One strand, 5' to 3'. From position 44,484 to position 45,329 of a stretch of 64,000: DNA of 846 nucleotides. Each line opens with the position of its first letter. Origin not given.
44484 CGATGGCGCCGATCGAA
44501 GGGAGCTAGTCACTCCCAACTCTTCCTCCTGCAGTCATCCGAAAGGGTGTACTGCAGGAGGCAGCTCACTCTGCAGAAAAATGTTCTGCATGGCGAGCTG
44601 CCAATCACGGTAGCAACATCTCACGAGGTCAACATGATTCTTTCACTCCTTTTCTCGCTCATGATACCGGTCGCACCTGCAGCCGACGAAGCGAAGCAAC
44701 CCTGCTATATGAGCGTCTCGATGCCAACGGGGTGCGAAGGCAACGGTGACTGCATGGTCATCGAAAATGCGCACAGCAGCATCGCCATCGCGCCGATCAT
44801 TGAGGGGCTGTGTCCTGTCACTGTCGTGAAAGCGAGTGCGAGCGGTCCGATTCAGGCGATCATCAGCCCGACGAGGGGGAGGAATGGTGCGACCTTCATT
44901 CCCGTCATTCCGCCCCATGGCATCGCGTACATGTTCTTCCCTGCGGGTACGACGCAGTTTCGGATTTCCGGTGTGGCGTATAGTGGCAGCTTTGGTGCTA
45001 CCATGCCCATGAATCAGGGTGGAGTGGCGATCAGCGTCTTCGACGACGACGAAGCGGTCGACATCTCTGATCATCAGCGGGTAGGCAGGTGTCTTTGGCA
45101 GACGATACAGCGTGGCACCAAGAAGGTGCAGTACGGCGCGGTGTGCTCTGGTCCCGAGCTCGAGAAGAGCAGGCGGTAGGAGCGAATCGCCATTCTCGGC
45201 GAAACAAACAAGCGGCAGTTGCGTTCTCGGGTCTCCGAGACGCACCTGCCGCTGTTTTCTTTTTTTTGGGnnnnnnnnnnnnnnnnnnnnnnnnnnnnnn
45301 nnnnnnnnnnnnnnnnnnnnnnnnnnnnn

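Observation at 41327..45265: GC-rich block encoding a 745-aa Cys-rich polytopic membrane protein and two secreted proteins, driven by divergent consensus promoters, directly adjacent to the pilin array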

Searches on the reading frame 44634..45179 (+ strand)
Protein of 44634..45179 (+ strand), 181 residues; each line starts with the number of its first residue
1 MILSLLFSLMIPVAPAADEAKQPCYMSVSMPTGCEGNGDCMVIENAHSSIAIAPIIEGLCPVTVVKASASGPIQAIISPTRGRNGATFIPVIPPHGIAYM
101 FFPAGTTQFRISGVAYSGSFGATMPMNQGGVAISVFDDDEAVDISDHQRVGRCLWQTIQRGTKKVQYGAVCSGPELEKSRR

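Call 8: search_protein_families(library=pfam, proteins=[window:44634-45179:+], max_evalue=0.1)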
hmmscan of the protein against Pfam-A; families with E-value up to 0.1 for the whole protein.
window:44634-45179:+ (181 aa): 0 families

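Call 21: search_protein_families(library=phrogs, proteins=[window:44634-45179:+], max_evalue=1)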
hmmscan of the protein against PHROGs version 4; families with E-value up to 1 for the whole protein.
window:44634-45179:+ (181 aa): 0 families

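Call 22: search_protein_families(library=ncbifam, proteins=[window:44634-45179:+], max_evalue=1)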
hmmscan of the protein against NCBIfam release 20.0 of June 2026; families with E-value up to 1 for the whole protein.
window:44634-45179:+ (181 aa): 0 families

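Call 62: search_solved_structures(query=A5, max_evalue=10)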
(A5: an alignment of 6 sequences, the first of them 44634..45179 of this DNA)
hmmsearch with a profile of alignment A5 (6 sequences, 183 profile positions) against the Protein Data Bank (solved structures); distinct sequences matched with E-value up to 10: 2.
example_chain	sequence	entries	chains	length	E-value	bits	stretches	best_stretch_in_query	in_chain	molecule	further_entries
5ixm_B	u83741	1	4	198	0.73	12.6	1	89-160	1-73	LPS-assembly lipoprotein LptE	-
5cxo_A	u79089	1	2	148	1.1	12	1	40-92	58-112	Epoxide hydrolase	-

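Call 68: find_homologous_proteins(query=A5, max_evalue=0.01)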
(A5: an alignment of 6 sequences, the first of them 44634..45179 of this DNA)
Query A5 (6 sequences) (181 aa, profile of the alignment): 14 proteins with E <= 0.01 among 2011 candidates.
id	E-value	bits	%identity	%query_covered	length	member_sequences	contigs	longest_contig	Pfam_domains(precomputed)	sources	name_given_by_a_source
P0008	2.2e-87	309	36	97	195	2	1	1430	-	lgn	-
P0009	6.6e-87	308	34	96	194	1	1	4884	-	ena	-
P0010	1.2e-85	304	38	97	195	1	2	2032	-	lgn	-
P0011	2.1e-82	293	35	100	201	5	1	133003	-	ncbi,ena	-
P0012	1.3e-81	291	34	91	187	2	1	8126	-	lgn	-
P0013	1.0e-80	288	29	96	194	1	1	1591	-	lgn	-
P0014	7.4e-76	272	36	93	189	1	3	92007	-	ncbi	-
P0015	2.3e-71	257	100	100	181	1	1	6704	-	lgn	-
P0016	5.6e-67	243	36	91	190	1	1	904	-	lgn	-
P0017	1.0e-66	242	35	100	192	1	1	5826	-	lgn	-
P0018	1.5e-63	232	38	100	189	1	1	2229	-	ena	-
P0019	2.9e-62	227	36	91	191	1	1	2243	-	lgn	-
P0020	2.1e-60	221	32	91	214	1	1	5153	-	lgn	-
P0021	2.5e-52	195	36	93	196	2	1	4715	-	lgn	-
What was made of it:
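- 44634..45179 (+): S2: 181-aa exported protein with 6 conserved Cys and an invariant FDDD-x3-DI-x2-H motif. The family has 14 clusters among 5.8 billion proteins, none with a Pfam domain (call 68).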

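Call 69: find_encoding_contigs(protein=P0011, flank=10000, max_places=3)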
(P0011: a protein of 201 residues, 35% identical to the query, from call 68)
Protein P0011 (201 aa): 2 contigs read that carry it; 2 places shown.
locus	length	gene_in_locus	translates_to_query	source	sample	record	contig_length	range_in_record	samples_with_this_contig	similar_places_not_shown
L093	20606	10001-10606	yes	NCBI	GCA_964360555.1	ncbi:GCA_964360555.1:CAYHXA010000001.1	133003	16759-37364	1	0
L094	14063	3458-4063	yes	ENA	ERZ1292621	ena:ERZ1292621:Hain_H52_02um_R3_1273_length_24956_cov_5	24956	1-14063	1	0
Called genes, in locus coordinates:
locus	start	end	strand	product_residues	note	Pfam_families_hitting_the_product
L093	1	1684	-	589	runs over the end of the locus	PF16158:N_BRCA1_IG (faint), PF08486:SpoIID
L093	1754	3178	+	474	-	PF01943:Polysacc_synt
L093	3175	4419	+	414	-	PF04932:Wzy_C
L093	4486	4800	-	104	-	-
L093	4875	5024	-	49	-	-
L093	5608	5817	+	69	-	-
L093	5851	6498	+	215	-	PF14378:PAP2_3 (faint), PF01569:PAP2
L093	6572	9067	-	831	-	-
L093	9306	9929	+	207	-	-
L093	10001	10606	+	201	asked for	-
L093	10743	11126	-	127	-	PF18895:T4SS_pilin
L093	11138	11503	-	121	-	PF18895:T4SS_pilin (weak)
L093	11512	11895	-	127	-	PF18895:T4SS_pilin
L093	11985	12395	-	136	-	PF18895:T4SS_pilin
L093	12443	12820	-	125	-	PF18895:T4SS_pilin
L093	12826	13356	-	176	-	PF18895:T4SS_pilin (weak)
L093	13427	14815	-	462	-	PF13416:SBP_bac_8, PF01547:SBP_bac_1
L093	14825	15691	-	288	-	PF00483:NTP_transferase, PF12804:NTP_transf_3 (faint)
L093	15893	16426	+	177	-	-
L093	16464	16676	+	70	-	-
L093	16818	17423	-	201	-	-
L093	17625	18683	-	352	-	PF10432:bact-PGI_C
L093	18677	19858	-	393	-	PF01266:DAO (faint), PF03486:HI0933_like (faint), PF07992:Pyr_redox_2, PF13450:NAD_binding_8 (weak), PF13454:NAD_binding_9 (faint), PF13738:Pyr_redox_3 (faint), PF00070:Pyr_redox, PF18267:Rubredoxin_C (faint)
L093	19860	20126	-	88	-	PF06902:Fer4_19 (faint), PF13459:Fer4_15, PF13370:Fer4_13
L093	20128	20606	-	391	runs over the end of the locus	PF00266:Aminotran_5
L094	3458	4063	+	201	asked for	-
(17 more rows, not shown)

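Call 70: find_encoding_contigs(protein=P0014, flank=10000, max_places=3)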
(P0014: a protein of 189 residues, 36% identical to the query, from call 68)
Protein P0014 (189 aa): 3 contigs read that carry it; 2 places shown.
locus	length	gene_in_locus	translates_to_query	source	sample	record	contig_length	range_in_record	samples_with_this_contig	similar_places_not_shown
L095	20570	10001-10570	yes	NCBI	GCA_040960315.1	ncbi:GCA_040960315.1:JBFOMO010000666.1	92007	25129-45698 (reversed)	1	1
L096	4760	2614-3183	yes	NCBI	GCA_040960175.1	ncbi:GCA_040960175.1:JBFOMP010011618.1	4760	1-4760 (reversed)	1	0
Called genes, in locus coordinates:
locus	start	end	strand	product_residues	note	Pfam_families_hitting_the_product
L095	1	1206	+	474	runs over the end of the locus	PF01943:Polysacc_synt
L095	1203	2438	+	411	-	PF04932:Wzy_C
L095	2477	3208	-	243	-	PF00561:Abhydrolase_1 (faint), PF12146:Hydrolase_4 (weak), PF12697:Abhydrolase_6 (weak)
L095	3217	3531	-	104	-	-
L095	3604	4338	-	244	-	-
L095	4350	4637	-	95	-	-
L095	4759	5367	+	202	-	-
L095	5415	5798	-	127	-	-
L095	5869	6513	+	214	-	PF01569:PAP2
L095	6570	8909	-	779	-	-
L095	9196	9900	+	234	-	-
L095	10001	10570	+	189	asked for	-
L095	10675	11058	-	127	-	PF18895:T4SS_pilin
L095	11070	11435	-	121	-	PF18895:T4SS_pilin (weak)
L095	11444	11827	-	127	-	PF18895:T4SS_pilin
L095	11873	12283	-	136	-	PF18895:T4SS_pilin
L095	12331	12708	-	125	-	PF18895:T4SS_pilin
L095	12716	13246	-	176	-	PF18895:T4SS_pilin (weak)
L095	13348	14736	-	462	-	PF01547:SBP_bac_1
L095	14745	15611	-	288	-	PF00483:NTP_transferase, PF12804:NTP_transf_3 (faint)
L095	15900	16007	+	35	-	-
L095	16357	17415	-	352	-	PF10432:bact-PGI_C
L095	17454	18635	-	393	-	PF01266:DAO (faint), PF03486:HI0933_like (faint), PF07992:Pyr_redox_2, PF13450:NAD_binding_8 (weak), PF13454:NAD_binding_9 (faint), PF13738:Pyr_redox_3 (weak), PF00070:Pyr_redox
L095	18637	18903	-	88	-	PF06902:Fer4_19 (faint), PF13459:Fer4_15, PF13370:Fer4_13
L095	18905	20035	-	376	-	PF00266:Aminotran_5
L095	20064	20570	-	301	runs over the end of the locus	PF00578:AhpC-TSA, PF08534:Redoxin, PF13905:Thioredoxin_8 (weak), PF17991:Thioredoxin_10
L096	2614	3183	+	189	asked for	-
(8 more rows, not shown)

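Call 75: search_protein_families(library=pfam, alignment_id=A5, max_evalue=10)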
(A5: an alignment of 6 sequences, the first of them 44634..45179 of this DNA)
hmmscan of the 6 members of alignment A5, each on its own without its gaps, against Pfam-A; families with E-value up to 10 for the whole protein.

A. member 1, window:44634-45179:+ (181 aa): 0 families

B. families by the number of members that match (of 6 scanned): 1 family
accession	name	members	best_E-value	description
PF19334.4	DUF5920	1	0.19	Domain of unknown function (DUF5920)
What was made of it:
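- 44634..45179 (+): No family or PDB-sequence match (calls 8, 62, 75).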

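Call 105: search_protein_families(library=padloc, proteins=[window:44634-45179:+], max_evalue=0.1)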
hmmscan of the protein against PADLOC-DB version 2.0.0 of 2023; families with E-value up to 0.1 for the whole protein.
window:44634-45179:+ (181 aa): 0 families

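Call 108: find_encoding_contigs(protein=P0017, flank=10000, max_places=2)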
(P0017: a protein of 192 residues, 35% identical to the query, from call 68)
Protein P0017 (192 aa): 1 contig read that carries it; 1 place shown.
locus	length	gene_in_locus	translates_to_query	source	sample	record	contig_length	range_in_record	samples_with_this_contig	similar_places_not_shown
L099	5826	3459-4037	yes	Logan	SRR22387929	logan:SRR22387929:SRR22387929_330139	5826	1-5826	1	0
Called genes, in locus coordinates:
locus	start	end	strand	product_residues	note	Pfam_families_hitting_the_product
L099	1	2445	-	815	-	?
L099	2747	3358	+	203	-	-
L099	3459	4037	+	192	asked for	-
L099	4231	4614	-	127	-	PF18895:T4SS_pilin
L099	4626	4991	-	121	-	PF18895:T4SS_pilin (weak)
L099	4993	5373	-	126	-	PF18895:T4SS_pilin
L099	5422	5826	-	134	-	?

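Call 109: find_encoding_contigs(protein=P0020, flank=10000, max_places=2)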
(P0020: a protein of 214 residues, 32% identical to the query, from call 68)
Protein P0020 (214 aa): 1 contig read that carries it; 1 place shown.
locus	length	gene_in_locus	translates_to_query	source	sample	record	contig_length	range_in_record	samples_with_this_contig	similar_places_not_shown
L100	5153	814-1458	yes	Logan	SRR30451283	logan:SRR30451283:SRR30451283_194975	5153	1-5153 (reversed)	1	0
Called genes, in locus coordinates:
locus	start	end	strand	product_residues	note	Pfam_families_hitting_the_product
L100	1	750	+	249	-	?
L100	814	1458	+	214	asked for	-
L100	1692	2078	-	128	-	PF18895:T4SS_pilin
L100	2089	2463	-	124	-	PF18895:T4SS_pilin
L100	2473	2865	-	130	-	PF18895:T4SS_pilin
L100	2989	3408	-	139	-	PF18895:T4SS_pilin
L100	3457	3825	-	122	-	PF18895:T4SS_pilin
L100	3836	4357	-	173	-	PF18895:T4SS_pilin (faint)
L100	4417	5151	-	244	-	?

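Call 110: find_encoding_contigs(protein=P0009, flank=10000, max_places=2)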
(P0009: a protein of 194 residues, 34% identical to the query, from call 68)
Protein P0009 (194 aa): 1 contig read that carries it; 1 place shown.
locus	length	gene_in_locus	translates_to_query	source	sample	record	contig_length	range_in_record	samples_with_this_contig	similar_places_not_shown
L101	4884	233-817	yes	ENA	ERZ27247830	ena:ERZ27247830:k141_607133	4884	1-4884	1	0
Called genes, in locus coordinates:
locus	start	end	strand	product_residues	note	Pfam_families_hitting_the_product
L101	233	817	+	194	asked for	-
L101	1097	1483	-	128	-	PF18895:T4SS_pilin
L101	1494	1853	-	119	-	PF18895:T4SS_pilin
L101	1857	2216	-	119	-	PF18895:T4SS_pilin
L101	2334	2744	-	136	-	PF18895:T4SS_pilin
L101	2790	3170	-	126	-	PF04956:TrbC (weak), PF18895:T4SS_pilin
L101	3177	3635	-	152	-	PF18895:T4SS_pilin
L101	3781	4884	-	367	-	?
